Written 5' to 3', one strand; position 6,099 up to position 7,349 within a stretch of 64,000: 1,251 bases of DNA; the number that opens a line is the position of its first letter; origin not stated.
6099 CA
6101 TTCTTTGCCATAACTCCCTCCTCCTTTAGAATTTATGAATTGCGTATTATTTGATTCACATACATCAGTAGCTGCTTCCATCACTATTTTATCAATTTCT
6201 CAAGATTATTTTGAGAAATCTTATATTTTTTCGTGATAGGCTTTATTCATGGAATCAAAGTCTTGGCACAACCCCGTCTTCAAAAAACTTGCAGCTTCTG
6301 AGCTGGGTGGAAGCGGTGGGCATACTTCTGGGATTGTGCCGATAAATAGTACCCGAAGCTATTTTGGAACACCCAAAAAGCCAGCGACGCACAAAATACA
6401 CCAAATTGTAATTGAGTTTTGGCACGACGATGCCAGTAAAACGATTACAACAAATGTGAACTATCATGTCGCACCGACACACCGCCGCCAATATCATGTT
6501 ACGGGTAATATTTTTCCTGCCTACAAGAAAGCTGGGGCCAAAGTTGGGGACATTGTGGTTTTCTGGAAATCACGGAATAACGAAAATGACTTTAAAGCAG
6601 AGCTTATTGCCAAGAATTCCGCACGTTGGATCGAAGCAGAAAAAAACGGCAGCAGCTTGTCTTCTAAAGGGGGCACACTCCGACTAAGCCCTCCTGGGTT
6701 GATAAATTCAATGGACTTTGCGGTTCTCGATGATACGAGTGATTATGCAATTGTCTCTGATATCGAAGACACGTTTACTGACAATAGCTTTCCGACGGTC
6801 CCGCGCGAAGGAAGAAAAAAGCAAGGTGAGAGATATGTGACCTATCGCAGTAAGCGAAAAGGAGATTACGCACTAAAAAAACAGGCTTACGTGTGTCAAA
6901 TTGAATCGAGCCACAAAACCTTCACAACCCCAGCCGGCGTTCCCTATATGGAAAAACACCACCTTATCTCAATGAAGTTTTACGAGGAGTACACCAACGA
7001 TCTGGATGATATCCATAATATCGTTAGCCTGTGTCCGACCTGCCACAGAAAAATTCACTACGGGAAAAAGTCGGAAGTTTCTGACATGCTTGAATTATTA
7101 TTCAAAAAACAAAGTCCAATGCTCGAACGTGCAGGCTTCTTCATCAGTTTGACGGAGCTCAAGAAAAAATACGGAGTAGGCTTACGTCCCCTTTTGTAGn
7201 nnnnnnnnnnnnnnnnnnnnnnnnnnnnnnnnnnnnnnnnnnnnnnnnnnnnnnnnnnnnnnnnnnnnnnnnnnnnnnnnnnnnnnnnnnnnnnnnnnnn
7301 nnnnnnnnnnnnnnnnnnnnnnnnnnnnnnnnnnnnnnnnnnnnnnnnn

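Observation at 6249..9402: Restriction-modification locus with an EcoRII-N/B3-like + HNH nuclease and two separate m5C methyltransferases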

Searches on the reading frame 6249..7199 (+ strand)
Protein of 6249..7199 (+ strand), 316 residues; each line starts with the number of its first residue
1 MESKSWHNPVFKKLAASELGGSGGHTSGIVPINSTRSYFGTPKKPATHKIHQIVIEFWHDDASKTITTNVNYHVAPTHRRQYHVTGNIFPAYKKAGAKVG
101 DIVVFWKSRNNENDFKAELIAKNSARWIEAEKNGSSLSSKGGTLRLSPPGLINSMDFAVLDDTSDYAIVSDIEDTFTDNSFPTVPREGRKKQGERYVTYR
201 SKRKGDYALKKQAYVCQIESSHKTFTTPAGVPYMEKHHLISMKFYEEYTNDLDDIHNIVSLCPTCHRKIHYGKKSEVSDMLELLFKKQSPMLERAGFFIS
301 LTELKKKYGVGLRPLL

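Call 3: search_protein_families(library=pfam, proteins=[window:6249-7199:+], max_evalue=0.1)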
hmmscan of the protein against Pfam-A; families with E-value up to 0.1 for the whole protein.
window:6249-7199:+ (316 aa): 3 families
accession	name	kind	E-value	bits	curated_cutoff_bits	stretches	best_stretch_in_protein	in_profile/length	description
PF01844.29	HNH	-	1.1e-05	25.9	21.4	1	232-271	12-46/47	HNH endonuclease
PF23382.1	DUF7097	-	0.0012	19.2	27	1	211-271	77-137/175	Family of unknown function (DUF7097)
PF13391.12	HNH_2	-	0.0076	16.5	21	1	232-268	9-57/66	HNH endonuclease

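Call 4: search_protein_families(library=ncbifam, proteins=[window:6249-7199:+], max_evalue=0.1)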
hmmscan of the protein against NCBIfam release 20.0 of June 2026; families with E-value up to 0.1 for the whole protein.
window:6249-7199:+ (316 aa): 0 families

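Call 5: search_protein_families(library=padloc, proteins=[window:6249-7199:+], max_evalue=0.1)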
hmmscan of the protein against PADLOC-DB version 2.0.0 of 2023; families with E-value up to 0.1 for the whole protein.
window:6249-7199:+ (316 aa): 4 families
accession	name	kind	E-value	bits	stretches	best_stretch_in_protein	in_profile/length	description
PDLC03656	mREase_IV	-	6.2e-09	34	1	205-285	196-269/277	Type IV methyl-directed restriction enzyme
PDLC03514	REase_II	-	2.4e-05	21.8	1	230-273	305-344/386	Type II restriction enzyme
PDLC00740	Effector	-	0.012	12.4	1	247-270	78-98/391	Endonuclease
PDLC00746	Effector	-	0.021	11.8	1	249-276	76-103/389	Endonuclease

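Call 6: search_solved_structures(query=window:6249-7199:+, max_evalue=10, show_alignments=3)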
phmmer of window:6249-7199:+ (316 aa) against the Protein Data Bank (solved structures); distinct sequences matched with E-value up to 10: 3.
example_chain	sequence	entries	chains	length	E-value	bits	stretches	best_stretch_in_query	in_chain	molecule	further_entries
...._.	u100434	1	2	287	2.5e-07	34.1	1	203-285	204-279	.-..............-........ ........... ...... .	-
3wkr_A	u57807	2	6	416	0.46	13.5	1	185-298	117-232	O-phospho-L-seryl-tRNA:Cys-tRNA synthase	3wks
5x6b_I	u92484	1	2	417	0.46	13.5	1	185-298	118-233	O-phospho-L-seryl-tRNA:Cys-tRNA synthase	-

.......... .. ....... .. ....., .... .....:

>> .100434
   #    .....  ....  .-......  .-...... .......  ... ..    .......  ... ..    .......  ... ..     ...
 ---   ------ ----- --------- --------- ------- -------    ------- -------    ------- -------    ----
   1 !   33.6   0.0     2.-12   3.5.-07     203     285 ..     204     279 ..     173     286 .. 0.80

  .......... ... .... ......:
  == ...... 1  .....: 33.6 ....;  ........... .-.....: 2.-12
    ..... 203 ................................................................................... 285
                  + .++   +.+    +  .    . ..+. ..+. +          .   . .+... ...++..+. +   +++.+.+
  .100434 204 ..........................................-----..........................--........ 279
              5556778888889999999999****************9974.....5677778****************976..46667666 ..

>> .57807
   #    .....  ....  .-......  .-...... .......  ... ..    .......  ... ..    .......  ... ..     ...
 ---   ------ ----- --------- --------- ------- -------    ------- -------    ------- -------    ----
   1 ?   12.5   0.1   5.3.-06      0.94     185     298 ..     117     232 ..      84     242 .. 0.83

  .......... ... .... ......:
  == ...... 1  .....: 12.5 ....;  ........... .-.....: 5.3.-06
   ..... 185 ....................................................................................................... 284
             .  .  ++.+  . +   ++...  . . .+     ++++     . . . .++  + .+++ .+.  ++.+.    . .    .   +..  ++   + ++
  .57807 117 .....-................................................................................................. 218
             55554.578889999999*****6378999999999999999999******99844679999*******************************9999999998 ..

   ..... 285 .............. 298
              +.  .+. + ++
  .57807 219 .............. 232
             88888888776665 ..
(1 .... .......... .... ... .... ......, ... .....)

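Call 7: find_homologous_proteins(query=window:6249-7196:+, max_evalue=0.001)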
Query window:6249-7196:+ (316 aa): 82 proteins with E <= 0.001 among 829 candidates.
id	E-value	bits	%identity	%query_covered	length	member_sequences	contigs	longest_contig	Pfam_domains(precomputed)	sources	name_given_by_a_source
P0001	1.8e-194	664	91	100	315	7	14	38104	PF01844.30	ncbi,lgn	-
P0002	3.3e-124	433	62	97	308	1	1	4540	PF01844.30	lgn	-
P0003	1.0e-108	382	58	97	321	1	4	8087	-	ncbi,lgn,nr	ncbi:HNH endonuclease [Candidatus Woesearchaeota archaeon]|nr:HNH endonuclease [Candidatus Woesearch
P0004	6.6e-108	379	58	97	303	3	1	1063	PF01844.30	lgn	-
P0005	8.2e-107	376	57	97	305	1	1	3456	PF01844.30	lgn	-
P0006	5.4e-105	370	55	97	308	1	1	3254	PF01844.30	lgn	-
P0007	6.5e-104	366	56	97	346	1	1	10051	PF01844.30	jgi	jgi:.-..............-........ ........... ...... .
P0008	6.6e-104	366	53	97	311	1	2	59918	PF01844.30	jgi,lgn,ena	-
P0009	1.8e-102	361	56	97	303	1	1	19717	PF01844.30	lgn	-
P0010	3.1e-102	361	55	97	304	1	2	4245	PF01844.30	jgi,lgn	jgi:hypothetical protein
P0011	6.3e-102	360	55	97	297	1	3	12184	PF01844.30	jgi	jgi:5-methylcytosine-specific restriction protein A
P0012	8.4e-102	359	53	97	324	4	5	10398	-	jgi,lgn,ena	-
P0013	9.3e-102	359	55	97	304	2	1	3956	PF01844.30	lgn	-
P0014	1.7e-100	355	54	97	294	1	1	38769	-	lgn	-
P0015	1.2e-99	352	53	96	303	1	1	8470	-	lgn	-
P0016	4.1e-99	350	53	97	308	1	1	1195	PF01844.30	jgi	jgi:5-methylcytosine-specific restriction protein A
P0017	1.8e-98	348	53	97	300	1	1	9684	PF01844.30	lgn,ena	-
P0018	2.5e-98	348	53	97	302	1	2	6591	PF01844.30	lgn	-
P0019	7.3e-97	343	51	97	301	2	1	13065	PF01844.30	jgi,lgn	jgi:hypothetical protein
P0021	3.1e-94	334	52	97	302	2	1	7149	PF01844.30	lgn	-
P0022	1.3e-93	332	53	97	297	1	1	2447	PF01844.30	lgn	-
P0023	7.1e-91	323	50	97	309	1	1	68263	PF01844.30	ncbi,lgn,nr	ncbi:MAG: HNH endonuclease [bacterium]|nr:HNH endonuclease [bacterium]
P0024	4.0e-89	318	49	97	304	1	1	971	PF01844.30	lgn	-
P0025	7.9e-84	300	47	97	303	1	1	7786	PF01844.30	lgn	-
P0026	6.2e-83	297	44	97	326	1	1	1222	PF01844.30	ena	-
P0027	8.6e-83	297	47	96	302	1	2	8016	PF01844.30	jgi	jgi:hypothetical protein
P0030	1.8e-78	283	45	96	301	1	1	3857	PF01844.30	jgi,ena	-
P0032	4.1e-75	272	47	89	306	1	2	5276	PF01844.30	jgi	jgi:5-methylcytosine-specific restriction protein A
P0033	7.0e-71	258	42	96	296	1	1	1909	PF01844.30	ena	-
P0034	3.9e-69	252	44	85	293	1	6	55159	PF01844.30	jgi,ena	-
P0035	1.7e-68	250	40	97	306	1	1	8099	PF01844.30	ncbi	-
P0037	2.0e-63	233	40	96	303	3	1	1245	PF01844.30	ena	-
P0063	4.1e-12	65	33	42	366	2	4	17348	PF01844.30,PF12102.14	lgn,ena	-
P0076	2.6e-9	56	35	51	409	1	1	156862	PF01844.30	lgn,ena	-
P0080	8.2e-9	54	32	51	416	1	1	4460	PF01844.30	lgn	-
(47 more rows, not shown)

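Call 10: find_encoding_contigs(protein=P0001, flank=8000, max_places=4)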
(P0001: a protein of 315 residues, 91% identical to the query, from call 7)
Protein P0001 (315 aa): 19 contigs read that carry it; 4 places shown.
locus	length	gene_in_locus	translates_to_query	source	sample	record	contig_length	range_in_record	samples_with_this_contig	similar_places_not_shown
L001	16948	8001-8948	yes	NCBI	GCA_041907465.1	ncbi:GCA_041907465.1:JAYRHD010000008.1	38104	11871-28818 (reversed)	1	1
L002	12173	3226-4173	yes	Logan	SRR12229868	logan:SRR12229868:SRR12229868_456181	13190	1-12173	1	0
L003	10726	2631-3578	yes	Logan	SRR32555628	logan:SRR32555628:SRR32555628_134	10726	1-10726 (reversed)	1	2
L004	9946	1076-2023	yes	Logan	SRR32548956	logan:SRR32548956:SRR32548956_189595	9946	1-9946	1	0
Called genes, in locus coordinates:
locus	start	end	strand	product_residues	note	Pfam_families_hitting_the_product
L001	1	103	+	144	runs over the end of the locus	PF00173:Cyt-b5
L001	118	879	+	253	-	PF01988:VIT1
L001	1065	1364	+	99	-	-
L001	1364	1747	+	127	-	PF06262:Zincin_1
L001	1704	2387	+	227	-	PF07884:VKOR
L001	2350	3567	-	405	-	PF02812:ELFV_dehydrog_N, PF00208:ELFV_dehydrog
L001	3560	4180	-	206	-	PF00081:Sod_Fe_N, PF02777:Sod_Fe_C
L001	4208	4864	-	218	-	PF01746:tRNA_m1G_MT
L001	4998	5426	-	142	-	PF13083:KH_KhpA-B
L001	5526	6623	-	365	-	-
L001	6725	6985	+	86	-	PF11950:DUF3467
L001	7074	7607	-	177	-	PF03729:DUF308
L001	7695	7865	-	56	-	-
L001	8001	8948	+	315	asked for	PF01844:HNH (weak)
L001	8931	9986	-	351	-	PF00145:DNA_methylase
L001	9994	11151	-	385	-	PF00145:DNA_methylase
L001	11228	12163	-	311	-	-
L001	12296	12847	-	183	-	PF00886:Ribosomal_S16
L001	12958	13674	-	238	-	PF22935:RM44_endonuclase (weak), PF14622:Ribonucleas_3_3, PF00636:Ribonuclease_3, PF00035:dsrm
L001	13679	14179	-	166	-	PF00293:NUDIX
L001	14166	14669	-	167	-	PF01029:NusB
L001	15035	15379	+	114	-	-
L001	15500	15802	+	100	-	-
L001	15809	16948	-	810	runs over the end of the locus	PF00133:tRNA-synt_1, PF00750:tRNA-synt_1d (faint), PF09334:tRNA-synt_1g, PF13603:tRNA-synt_1_2, PF00133:tRNA-synt_1, PF08264:Anticodon_1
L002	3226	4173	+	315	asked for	PF01844:HNH (weak)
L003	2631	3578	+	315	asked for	PF01844:HNH (weak)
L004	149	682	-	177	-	PF03729:DUF308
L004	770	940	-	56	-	-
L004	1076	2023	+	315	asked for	PF01844:HNH (weak)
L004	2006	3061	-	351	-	PF00145:DNA_methylase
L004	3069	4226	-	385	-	PF00145:DNA_methylase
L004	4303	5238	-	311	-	-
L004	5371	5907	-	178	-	PF00886:Ribosomal_S16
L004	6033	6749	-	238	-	PF22935:RM44_endonuclase (weak), PF14622:Ribonucleas_3_3, PF00636:Ribonuclease_3, PF00035:dsrm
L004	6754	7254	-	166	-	PF00293:NUDIX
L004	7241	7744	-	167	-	PF01029:NusB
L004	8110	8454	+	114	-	-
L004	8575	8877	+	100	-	-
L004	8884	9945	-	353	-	?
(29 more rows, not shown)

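Call 11: find_related_loci(query=A1, collection=genome_contigs, flank=8000)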
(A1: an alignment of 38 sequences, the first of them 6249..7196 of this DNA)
Query A1 (316 aa) in genome_contigs; peptide patterns used: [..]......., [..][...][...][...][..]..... (x = any residue, [..] = any of these).
218 stretches matched a pattern; 6 encode a relative of the query (tblastn E <= 1e-3); 6 distinct loci.
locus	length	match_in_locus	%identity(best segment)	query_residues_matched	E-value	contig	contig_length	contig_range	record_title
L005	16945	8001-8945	83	1-315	0e+0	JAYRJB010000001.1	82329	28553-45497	MAG: Candidatus Saccharimonadales bacterium isolate SZ_szas25bin.8 k141_99165, whole genome shotgun sequence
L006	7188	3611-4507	58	6-310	1e-113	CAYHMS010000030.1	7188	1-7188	MAG TPA_asm: uncultured Candidatus Saccharibacteria bacterium isolate ERP119705_co13_291 genome assembly, contig: NODE_1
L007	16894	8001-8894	56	5-309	1e-112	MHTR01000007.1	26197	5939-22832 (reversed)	MAG: Candidatus Wildermuthbacteria bacterium RIFCSPHIGHO2_01_FULL_48_25 rifcsphigho2_01_scaffold_3424, whole genome shot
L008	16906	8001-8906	50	4-308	2e-95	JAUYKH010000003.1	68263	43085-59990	MAG: bacterium isolate C24_metabat.bin.187 C24_k141_429209, whole genome shotgun sequence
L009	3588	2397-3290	40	6-308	3e-67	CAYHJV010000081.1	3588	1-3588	MAG TPA_asm: Candidatus Woesearchaeota archaeon isolate ERP119705_co13_522 genome assembly, contig: NODE_33959_length_35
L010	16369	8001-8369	39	185-310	7e-23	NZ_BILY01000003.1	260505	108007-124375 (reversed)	Paenibacillus glycanilyticus NBRC 16618 PGL01S_CON00003, whole genome shotgun sequence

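Call 12: find_related_loci(query=A1, collection=metagenome_contigs, flank=8000)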
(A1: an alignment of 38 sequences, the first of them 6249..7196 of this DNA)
Query A1 (316 aa) in metagenome_contigs; peptide patterns used: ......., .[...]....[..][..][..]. (x = any residue, [..] = any of these).
444 stretches matched a pattern; 15 encode a relative of the query (tblastn E <= 1e-3); 15 distinct loci.
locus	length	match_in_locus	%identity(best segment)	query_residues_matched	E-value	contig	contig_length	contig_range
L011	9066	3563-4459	58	6-310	1e-113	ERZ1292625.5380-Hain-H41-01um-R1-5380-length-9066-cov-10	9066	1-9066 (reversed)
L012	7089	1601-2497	58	6-310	1e-113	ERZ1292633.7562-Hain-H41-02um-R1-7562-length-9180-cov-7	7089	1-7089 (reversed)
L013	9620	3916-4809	53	6-310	1e-109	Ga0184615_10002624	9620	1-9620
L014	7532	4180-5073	53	6-310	1e-109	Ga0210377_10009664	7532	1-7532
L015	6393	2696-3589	53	4-310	2e-109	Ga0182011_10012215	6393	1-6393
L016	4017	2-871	53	12-310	1e-106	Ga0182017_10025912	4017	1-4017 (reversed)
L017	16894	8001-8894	56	5-309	1e-112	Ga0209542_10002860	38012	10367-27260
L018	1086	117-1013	45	5-308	4e-89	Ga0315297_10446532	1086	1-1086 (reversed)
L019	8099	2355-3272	40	1-308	1e-73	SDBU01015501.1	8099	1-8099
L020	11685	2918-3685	44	4-272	6e-71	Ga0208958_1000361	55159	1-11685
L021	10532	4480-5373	40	6-308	6e-67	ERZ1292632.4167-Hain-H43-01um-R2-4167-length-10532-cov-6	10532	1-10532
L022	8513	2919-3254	41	181-288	3e-24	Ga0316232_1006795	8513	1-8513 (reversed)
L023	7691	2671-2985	41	187-285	3e-21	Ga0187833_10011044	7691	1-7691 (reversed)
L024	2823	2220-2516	41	200-310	6e-21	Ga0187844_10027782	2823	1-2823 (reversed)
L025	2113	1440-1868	35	171-303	8e-21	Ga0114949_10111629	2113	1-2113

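Call 15: predict_structure(alignment_id=A1)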
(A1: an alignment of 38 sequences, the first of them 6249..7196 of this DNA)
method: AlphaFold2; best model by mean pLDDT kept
length: 316 residues; sequences in the alignment: 38
mean_pLDDT: 90.3   pTM: 0.86
mean pLDDT of the five models: 90.3, 90.0, 89.5, 89.4, 88.9
residues with pLDDT >= 90: 251; 70-90: 39; 50-70: 15; < 50: 11
segments of 3 or more residues with pLDDT < 50: 154-160
pLDDT, mean of each block of 10 residues (from residue 1): 77 93 78 96 95 96 96 88 95 96 95 96 95 91 92 47 73 95 91 75 95 97 94 96 95 97 97 97 98 97 96 59
secondary structure, 60 per line:
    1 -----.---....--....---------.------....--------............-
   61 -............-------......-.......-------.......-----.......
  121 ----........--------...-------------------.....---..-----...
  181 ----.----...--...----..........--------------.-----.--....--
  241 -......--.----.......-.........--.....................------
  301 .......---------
elements in order: E10-13 H16-19 H36-39 E48-59 E62-73 E81-86 H88-94 E102-108 E114-120 H125-132 E141-143 H163-167 E190-192 E195-197 H202-211 E235-238 H242-247 E258-261 H263-271 H274-294 H301-307

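Call 20: fold_search(model_id=the predicted structure, library=pdb)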
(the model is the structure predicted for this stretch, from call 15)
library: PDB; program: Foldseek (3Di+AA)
matches with E <= 10: 749; with E <= 0.001: 10
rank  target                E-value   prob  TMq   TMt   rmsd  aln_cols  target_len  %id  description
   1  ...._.                7.8e-06  1.00  0.25  0.28  20.2       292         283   17  Modification dependent EcoKMcrA restriction endonuclease (released 2018-08-08)
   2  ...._B                5.0e-05  1.00  0.26  0.29   9.2       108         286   28  Modification dependent EcoKMcrA restriction endonuclease (released 2018-08-08)
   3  6c5d_B                5.3e-05  1.00  0.30  0.62   4.5       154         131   15  N-terminal domain of Helicobacter pylori LlaJI.R1 (released 2018-06-27)
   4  3hqf_A                1.5e-04  1.00  0.34  0.57   3.9       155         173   10  Crystal structure of restriction endonuclease EcoRII N-terminal effector-binding domain in complex with cognate DNA (released 2009-09-22)
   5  4ldy_A                2.7e-04  1.00  0.29  0.28  11.9       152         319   12  Crystal structure of the DNA binding domain of the G245A mutant of arabidopsis thaliana auxin reponse factor 1 (released 2014-02-12)
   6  4ldx_B                5.4e-04  1.00  0.29  0.27   3.9       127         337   14  Crystal structure of the DNA binding domain of arabidopsis thaliana auxin response factor 1 (ARF1) in complex with pro (released 2014-02-12)
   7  4ldu                  5.4e-04  1.00  0.27  0.26   4.1       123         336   17  Crystal structure of the DNA binding domain of Arabidopsis thaliana auxin response factor 5 (released 2014-02-12)
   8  2c1l_A                6.1e-04  1.00  0.30  0.27   6.5       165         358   11  Structure of the BfiI restriction endonuclease (released 2005-10-07)
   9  6j9b_A                8.6e-04  1.00  0.26  0.70   3.3       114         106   13  Arabidopsis FUS3-DNA complex (released 2019-05-29)
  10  6c5d_A                9.6e-04  1.00  0.29  0.66   3.5       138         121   12  N-terminal domain of Helicobacter pylori LlaJI.R1 (released 2018-06-27)
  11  3zi5_A                1.0e-03  1.00  0.29  0.48   5.0       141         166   15  Crystal STRUCTURE OF RESTRICTION ENDONUCLEASE BFII C-TERMINAL RECOGNITION DOMAIN IN COMPLEX WITH COGNATE DNA (released 2014-01-15)
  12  4ldv                  1.1e-03  1.00  0.27  0.26   4.2       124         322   13  Crystal structure of the DNA binding domain of A. thailana auxin response factor 1 (released 2014-02-12)
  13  8oj1_A                1.2e-03  1.00  0.27  0.29   4.9       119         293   12  Crystal structure of the DNA binding domain of M. polymorpha Auxin Response Factor 2 (MpARF2) in complex with High Aff (released 2024-04-03)
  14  4ldx_A                1.5e-03  1.00  0.28  0.27  12.5       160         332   12  Crystal structure of the DNA binding domain of arabidopsis thaliana auxin response factor 1 (ARF1) in complex with pro (released 2014-02-12)
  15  7et6_D                1.6e-03  1.00  0.27  0.67   3.6       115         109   15  Crystal structure of Arabidopsis TEM1 B3-DNA complex (released 2021-09-15)
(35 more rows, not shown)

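Call 42: find_encoding_contigs(protein=P0008, flank=10000, max_places=2)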
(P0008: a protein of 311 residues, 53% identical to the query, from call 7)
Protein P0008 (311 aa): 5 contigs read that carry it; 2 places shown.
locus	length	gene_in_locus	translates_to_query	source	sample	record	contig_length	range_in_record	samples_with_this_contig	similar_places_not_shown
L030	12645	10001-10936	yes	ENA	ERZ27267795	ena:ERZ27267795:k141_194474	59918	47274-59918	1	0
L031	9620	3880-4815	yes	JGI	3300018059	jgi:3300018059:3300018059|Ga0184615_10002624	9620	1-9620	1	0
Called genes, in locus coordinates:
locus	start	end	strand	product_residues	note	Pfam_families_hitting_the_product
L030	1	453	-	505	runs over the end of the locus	PF13231:PMT_2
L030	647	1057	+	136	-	-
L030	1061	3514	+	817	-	PF26449:DUF8128, PF02534:T4SS-DNA_transf (weak), PF01935:DUF87, PF10412:TrwB_AAD_bind (faint)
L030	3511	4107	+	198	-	PF04138:GtrA_DPMS_TM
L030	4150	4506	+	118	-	PF05635:23S_rRNA_IVP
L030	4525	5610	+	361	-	PF05496:RuvB_N (weak), PF13177:DNA_pol3_delta2, PF13401:AAA_22 (weak), PF00004:AAA, PF07728:AAA_5, PF22608:DNAX_ATPase_lid (weak), PF21960:RCF1-5-like_lid (weak), PF12169:DNA_pol3_gamma3, +2 more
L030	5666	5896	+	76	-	-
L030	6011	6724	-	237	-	PF04326:SLFN_AlbA_2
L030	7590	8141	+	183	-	-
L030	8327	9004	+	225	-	-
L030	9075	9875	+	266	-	PF13365:Trypsin_2 (weak)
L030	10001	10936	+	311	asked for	PF01844:HNH (faint)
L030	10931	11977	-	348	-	PF00145:DNA_methylase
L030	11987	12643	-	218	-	?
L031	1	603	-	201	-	?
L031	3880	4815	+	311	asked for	PF01844:HNH (faint)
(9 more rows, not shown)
